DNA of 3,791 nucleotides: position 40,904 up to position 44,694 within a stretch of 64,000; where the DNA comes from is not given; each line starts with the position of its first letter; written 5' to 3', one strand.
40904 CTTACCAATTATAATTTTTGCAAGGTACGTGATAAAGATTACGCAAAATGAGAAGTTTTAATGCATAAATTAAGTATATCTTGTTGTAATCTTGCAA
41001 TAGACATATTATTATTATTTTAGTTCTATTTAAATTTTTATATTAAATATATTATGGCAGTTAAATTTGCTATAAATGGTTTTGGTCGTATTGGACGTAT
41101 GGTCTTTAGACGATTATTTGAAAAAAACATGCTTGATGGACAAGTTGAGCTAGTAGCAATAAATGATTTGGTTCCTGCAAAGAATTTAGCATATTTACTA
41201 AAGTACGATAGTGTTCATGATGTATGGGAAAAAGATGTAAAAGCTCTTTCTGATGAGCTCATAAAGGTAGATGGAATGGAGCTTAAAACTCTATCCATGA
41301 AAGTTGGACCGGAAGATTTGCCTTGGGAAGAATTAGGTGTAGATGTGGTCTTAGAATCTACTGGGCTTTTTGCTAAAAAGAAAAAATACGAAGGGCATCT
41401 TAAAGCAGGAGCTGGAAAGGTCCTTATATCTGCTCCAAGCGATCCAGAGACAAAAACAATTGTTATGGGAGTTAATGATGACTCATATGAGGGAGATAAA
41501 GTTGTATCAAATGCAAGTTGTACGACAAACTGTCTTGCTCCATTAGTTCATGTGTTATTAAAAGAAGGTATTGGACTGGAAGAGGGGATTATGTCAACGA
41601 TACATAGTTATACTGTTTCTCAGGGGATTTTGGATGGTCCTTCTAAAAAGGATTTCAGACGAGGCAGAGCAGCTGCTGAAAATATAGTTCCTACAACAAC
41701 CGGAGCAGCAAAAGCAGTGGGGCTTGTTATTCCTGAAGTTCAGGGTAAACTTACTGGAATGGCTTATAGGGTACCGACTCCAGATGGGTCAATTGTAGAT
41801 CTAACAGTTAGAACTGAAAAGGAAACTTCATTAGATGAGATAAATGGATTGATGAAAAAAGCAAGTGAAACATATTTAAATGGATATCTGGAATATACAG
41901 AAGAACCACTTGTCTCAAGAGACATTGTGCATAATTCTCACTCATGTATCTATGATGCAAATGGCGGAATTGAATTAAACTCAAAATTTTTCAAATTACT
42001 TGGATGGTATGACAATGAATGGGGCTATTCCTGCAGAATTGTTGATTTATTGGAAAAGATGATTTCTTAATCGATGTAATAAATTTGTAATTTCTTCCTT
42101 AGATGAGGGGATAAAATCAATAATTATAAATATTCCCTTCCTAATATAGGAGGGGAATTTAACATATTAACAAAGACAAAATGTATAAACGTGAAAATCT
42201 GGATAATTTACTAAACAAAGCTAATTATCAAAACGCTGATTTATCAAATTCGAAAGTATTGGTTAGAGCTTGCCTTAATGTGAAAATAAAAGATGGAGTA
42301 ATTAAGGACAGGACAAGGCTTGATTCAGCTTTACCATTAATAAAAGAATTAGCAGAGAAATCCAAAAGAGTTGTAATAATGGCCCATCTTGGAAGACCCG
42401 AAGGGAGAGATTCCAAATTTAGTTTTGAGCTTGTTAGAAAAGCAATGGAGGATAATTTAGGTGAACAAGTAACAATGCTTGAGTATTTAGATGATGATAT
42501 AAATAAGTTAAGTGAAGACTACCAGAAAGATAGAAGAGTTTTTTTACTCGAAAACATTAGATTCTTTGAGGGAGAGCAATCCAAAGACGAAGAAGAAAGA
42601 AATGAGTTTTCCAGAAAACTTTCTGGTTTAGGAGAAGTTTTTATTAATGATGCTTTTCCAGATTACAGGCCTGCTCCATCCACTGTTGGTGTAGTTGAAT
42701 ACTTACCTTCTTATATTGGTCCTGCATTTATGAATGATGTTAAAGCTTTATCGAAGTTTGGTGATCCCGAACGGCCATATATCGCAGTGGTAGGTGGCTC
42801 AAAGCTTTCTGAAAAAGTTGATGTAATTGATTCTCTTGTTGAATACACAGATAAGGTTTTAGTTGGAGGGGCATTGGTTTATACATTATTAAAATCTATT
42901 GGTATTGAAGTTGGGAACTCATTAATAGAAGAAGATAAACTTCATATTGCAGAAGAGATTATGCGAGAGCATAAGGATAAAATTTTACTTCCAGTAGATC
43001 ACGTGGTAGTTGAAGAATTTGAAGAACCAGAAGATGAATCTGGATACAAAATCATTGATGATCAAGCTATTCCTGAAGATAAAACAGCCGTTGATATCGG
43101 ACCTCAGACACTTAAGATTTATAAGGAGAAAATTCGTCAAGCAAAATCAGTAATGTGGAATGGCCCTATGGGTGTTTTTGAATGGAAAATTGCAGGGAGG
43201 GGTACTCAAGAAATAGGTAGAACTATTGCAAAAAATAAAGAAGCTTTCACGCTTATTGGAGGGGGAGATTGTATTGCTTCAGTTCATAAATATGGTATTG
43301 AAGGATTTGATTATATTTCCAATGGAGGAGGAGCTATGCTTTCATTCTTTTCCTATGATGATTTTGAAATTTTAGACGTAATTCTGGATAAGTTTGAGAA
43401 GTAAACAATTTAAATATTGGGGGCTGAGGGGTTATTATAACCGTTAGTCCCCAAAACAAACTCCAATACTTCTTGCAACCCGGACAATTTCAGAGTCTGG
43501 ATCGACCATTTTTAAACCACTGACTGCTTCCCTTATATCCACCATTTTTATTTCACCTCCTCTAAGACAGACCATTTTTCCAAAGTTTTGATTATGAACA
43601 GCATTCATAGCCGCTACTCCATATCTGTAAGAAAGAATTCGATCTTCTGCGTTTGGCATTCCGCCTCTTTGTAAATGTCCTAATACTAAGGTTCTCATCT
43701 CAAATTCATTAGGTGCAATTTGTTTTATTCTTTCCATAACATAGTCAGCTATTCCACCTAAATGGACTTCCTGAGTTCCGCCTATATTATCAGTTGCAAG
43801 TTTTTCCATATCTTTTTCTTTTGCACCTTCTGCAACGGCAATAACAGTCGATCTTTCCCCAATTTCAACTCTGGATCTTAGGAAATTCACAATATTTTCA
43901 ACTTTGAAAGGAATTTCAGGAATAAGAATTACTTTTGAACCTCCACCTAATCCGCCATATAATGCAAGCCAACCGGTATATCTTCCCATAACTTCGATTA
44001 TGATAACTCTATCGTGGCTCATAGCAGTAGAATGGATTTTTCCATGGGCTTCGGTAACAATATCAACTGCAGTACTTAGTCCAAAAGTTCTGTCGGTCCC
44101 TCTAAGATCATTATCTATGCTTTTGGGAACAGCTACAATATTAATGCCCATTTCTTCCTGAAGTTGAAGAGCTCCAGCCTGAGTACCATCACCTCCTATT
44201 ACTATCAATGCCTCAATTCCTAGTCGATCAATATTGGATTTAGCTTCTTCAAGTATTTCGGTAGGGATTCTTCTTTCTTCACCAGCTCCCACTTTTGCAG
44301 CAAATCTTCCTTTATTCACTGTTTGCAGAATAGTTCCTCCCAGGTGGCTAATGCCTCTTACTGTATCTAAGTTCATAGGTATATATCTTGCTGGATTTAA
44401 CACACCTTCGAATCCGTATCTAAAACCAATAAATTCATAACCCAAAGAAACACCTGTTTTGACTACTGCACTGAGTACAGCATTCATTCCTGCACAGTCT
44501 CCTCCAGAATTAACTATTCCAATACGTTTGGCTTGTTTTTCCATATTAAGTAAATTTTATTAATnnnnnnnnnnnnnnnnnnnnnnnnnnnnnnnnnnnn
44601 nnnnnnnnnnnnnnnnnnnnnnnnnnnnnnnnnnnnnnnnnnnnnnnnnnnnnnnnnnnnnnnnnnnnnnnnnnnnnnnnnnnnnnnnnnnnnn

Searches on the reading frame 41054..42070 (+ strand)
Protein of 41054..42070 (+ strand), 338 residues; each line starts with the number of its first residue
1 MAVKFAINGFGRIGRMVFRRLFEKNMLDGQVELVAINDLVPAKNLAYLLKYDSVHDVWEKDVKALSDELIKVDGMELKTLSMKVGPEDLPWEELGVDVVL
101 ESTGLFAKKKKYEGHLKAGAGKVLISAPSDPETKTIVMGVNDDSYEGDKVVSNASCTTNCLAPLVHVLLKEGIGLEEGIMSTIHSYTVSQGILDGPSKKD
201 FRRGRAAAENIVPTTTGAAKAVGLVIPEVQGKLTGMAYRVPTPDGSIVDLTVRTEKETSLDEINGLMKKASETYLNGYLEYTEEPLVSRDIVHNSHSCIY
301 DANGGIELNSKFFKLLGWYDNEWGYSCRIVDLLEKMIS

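Call 3: search_protein_families(library=pfam, proteins=[window:41054-42070:+], max_evalue=0.01)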
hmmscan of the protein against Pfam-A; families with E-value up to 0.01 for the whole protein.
window:41054-42070:+ (338 aa): 2 families
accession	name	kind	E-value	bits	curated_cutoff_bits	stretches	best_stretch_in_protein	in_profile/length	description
PF02800.25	Gp_dh_C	-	1.2e-61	207.3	24.4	1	161-319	1-158/158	Glyceraldehyde 3-phosphate dehydrogenase, C-terminal domain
PF00044.30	Gp_dh_N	-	1.1e-30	106.3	31.7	1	3-108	1-100/101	Glyceraldehyde 3-phosphate dehydrogenase, NAD binding domain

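Call 4: search_protein_families(library=ncbifam, proteins=[window:41054-42070:+], max_evalue=0.01)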
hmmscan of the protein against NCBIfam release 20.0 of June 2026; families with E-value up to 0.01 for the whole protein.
window:41054-42070:+ (338 aa): 10 families
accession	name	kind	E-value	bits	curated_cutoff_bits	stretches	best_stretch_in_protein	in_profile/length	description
TIGR01534.1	GAPDH-I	equivalog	1.4e-126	422.1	367.2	1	4-331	1-330/330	type I glyceraldehyde-3-phosphate dehydrogenase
NF005830.0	PRK07729.1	equivalog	1.3e-119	399.1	546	1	1-335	1-329/343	glyceraldehyde-3-phosphate dehydrogenase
NF011954.0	PRK15425.1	equivalog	2.9e-105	352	662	1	1-335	1-328/331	glyceraldehyde-3-phosphate dehydrogenase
NF005641.0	PRK07403.1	equivalog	3.1e-104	348.8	616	1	3-334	2-330/337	type I glyceraldehyde-3-phosphate dehydrogenase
NF033735.1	G3PDH_Arsen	exception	1.3e-100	337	450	1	6-332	2-322/323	ArsJ-associated glyceraldehyde-3-phosphate dehydrogenase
NF010058.0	PRK13535.1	equivalog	2.3e-86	290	539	1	1-336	1-333/339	erythrose-4-phosphate dehydrogenase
TIGR01532.1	E4PD_g-proteo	equivalog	4.6e-86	289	530.55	1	5-331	2-325/325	erythrose-4-phosphate dehydrogenase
NF006512.0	PRK08955.1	equivalog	1.1e-84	284.7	563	1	1-335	1-329/334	glyceraldehyde-3-phosphate dehydrogenase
NF006139.0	PRK08289.1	equivalog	6.1e-75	252.6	431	1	7-337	133-470/480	glyceraldehyde-3-phosphate dehydrogenase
NF003251.0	PRK04207.1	equivalog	0.0057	15.7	185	0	2-271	2-246/343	type II glyceraldehyde-3-phosphate dehydrogenase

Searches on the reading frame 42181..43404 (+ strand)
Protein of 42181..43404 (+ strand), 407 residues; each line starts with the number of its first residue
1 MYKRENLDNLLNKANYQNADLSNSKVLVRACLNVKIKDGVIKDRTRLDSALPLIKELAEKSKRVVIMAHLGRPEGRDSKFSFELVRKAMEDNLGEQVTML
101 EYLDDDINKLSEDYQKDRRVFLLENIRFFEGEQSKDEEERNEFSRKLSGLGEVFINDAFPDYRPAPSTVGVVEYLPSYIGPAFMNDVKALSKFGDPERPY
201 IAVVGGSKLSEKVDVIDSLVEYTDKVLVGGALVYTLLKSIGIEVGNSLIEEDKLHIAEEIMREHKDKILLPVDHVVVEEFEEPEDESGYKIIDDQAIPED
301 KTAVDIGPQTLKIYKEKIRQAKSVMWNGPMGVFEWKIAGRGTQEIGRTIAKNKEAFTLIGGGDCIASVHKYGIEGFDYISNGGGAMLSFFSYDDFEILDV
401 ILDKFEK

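Call 3: search_protein_families(library=pfam, proteins=[window:42181-43404:+], max_evalue=0.01)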
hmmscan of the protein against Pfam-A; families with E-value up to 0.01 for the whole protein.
window:42181-43404:+ (407 aa): 1 family
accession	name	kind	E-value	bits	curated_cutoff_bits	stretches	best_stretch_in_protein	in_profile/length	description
PF00162.24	PGK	-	3.4e-111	372.3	27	1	17-390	2-376/379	Phosphoglycerate kinase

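Call 4: search_protein_families(library=ncbifam, proteins=[window:42181-43404:+], max_evalue=0.01)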
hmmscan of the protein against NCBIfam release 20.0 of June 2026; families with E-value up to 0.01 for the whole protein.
window:42181-43404:+ (407 aa): 2 families
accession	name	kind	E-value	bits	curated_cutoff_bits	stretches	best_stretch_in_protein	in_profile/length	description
NF010569.0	PRK13962.1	equivalog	2.2e-101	340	883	1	12-395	2-385/645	bifunctional phosphoglycerate kinase/triosephosphate isomerase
NF002005.0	PRK00802.1-5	equivalog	0.0076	16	229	0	18-87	133-199/230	DNA-3-methyladenine glycosylase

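Call 39: find_related_loci(query=window:42181-43404:+, collection=metagenome_contigs, flank=8000)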
Query window:42181-43404:+ (407 aa) in metagenome_contigs; peptide patterns used: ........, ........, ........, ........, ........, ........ (x = any residue, [..] = any of these).
193 stretches matched a pattern, but none encodes a relative of the query by tblastn (E <= 1e-3).

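Call 41: find_related_loci(query=A2, collection=metagenome_contigs, flank=8000)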
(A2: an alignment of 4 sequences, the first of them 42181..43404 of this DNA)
Query A2 (407 aa) in metagenome_contigs; peptide patterns used: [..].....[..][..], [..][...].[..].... (x = any residue, [..] = any of these).
600 stretches matched a pattern (row limit reached: there are more); 586 encode a relative of the query (tblastn E <= 1e-3); the best 80 are kept; 80 distinct loci.
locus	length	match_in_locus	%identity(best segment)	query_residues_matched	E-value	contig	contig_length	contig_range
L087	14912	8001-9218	53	1-405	9e-153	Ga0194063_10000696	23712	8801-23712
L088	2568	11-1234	40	1-404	2e-87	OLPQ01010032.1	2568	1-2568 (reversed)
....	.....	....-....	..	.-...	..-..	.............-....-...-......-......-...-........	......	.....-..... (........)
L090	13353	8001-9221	37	1-407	2e-83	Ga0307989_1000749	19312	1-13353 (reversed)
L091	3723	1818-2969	40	10-390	6e-84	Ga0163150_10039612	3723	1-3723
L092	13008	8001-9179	37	8-404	1e-82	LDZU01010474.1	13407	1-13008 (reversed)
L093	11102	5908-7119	38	2-404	3e-82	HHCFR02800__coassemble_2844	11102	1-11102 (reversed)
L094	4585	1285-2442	38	4-390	2e-82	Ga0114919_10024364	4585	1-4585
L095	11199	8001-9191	38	10-406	7e-82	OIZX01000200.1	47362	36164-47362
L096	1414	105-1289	38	9-404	4e-87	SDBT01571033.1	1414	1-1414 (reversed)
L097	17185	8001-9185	37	11-406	1e-81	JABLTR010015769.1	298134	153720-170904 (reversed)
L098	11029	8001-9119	37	13-390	1e-81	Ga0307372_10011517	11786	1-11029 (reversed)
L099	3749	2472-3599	40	11-390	4e-81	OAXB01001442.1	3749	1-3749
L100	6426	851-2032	39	10-403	2e-80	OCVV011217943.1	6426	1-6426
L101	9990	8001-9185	39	2-390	4e-80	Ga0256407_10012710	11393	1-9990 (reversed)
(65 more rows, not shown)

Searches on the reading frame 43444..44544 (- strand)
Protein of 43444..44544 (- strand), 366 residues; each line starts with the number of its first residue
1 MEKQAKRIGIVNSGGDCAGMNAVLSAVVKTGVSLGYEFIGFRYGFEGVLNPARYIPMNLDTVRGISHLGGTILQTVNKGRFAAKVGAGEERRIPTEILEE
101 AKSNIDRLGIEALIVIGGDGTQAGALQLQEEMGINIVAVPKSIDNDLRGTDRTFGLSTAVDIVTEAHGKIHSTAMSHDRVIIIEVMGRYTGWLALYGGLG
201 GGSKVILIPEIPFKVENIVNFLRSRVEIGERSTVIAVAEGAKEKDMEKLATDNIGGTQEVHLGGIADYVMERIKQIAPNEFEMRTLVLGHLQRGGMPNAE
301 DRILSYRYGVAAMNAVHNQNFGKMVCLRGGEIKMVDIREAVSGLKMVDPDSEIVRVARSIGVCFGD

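Call 3: search_protein_families(library=pfam, proteins=[window:43444-44544:-], max_evalue=0.01)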
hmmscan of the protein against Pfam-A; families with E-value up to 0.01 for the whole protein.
window:43444-44544:- (366 aa): 2 families
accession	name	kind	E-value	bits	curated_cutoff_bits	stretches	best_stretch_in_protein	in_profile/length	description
PF00365.25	PFK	-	1.6e-90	303.7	30.9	1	7-315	1-276/277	Phosphofructokinase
PF01513.26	NAD_kinase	-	0.0056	17.4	25.5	0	101-140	64-103/130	ATP-NAD kinase N-terminal domain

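Call 4: search_protein_families(library=ncbifam, proteins=[window:43444-44544:-], max_evalue=0.01)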
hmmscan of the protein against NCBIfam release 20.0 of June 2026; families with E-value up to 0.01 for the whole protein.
window:43444-44544:- (366 aa): 13 families
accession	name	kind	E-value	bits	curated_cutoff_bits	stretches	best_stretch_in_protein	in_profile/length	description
TIGR02483.1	PFK_mixed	subfamily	2.9e-109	365.1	430.55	1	7-341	1-325/325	phosphofructokinase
NF002872.1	PRK03202.1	subfamily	1.2e-102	343.3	253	1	6-360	1-321/323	ATP-dependent 6-phosphofructokinase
NF010674.0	PRK14071.1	equivalog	1.9e-93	313.2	544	1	4-366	3-360/360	ATP-dependent 6-phosphofructokinase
TIGR02482.1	PFKA_ATP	equivalog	3.8e-76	256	371.35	2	7-251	1-233/301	6-phosphofructokinase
TIGR02478.1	6PF1K_euk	equivalog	1.5e-56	192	708.4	2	129-348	136-344/744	6-phosphofructokinase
NF005301.0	PRK06830.1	equivalog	2.2e-43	148.4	400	1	4-353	80-428/445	ATP-dependent 6-phosphofructokinase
NF041103.1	PFKA_PPi_Ttgales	equivalog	2.5e-35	122.3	550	1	8-359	1-371/407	diphosphate--fructose-6-phosphate 1-phosphotransferase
NF010675.0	PRK14072.1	subfamily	5.1e-35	121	273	1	6-332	4-340/416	diphosphate--fructose-6-phosphate 1-phosphotransferase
NF005482.0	PRK07085.1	subfamily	2.1e-20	72.8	446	1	3-241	71-315/558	diphosphate--fructose-6-phosphate 1-phosphotransferase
TIGR02477.1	PFKA_PPi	equivalog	2.7e-20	72.4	587.95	1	3-241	65-309/539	diphosphate--fructose-6-phosphate 1-phosphotransferase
NF005121.0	PRK06555.1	equivalog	4.6e-12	45.4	395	1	5-194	3-203/404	pyrophosphate--fructose-6-phosphate 1-phosphotransferase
NF009604.0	PRK13057.1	equivalog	0.0018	17.3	274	0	107-167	59-120/302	lipid kinase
NF008882.0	PRK11914.1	equivalog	0.004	16.4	302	1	108-158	63-110/306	diacylglycerol kinase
